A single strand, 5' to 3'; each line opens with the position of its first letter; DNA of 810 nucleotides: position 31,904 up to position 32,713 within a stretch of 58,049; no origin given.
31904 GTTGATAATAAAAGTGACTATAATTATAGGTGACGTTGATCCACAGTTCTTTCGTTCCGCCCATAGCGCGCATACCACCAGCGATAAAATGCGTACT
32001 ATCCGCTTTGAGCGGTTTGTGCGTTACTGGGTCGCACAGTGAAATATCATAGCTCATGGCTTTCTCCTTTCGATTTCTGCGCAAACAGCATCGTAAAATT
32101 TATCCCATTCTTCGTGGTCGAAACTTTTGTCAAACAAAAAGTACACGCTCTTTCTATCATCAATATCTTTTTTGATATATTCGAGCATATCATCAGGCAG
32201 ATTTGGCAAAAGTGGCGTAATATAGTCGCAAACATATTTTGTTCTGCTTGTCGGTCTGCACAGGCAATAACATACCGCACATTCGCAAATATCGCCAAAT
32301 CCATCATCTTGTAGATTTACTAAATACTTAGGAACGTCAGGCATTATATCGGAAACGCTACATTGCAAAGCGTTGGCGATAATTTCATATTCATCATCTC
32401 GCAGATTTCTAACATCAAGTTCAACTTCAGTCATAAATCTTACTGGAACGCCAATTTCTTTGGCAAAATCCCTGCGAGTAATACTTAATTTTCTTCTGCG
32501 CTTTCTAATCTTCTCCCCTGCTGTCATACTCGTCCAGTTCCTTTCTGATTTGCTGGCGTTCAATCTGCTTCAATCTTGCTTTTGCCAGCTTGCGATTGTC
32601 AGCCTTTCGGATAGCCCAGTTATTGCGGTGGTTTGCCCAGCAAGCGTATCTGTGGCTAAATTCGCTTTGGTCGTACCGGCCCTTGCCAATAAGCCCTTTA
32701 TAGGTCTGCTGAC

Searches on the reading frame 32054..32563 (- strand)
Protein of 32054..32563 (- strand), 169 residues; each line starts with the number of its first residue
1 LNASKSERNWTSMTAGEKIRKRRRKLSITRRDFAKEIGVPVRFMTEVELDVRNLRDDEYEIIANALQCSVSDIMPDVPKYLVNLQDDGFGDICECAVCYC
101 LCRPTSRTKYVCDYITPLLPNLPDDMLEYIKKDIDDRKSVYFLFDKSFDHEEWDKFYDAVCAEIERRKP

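Call 27: search_protein_families(library=ncbifam, max_evalue=0.001, proteins=[window:32054-32563:-])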
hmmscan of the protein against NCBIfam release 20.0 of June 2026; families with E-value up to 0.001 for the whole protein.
window:32054-32563:- (169 aa): 4 families
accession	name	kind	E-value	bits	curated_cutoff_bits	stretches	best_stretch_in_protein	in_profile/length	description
NF006015.0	PRK08154.1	subfamily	2.7e-06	26.8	204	1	4-77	20-93/314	anaerobic benzoate catabolism transcriptional regulator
TIGR03070.1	couple_hipB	subfamily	2.4e-05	24.2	71.65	1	16-54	4-42/58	type II toxin-antitoxin system Y4mF family antitoxin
NF047948.1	male_kill_WMK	equivalog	5.1e-05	22.9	300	1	15-76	6-67/300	WO male-killing family protein Wmk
NF007257.0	PRK09706.1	subfamily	7.5e-05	22.6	101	1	13-73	4-64/135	transcriptional repressor DicA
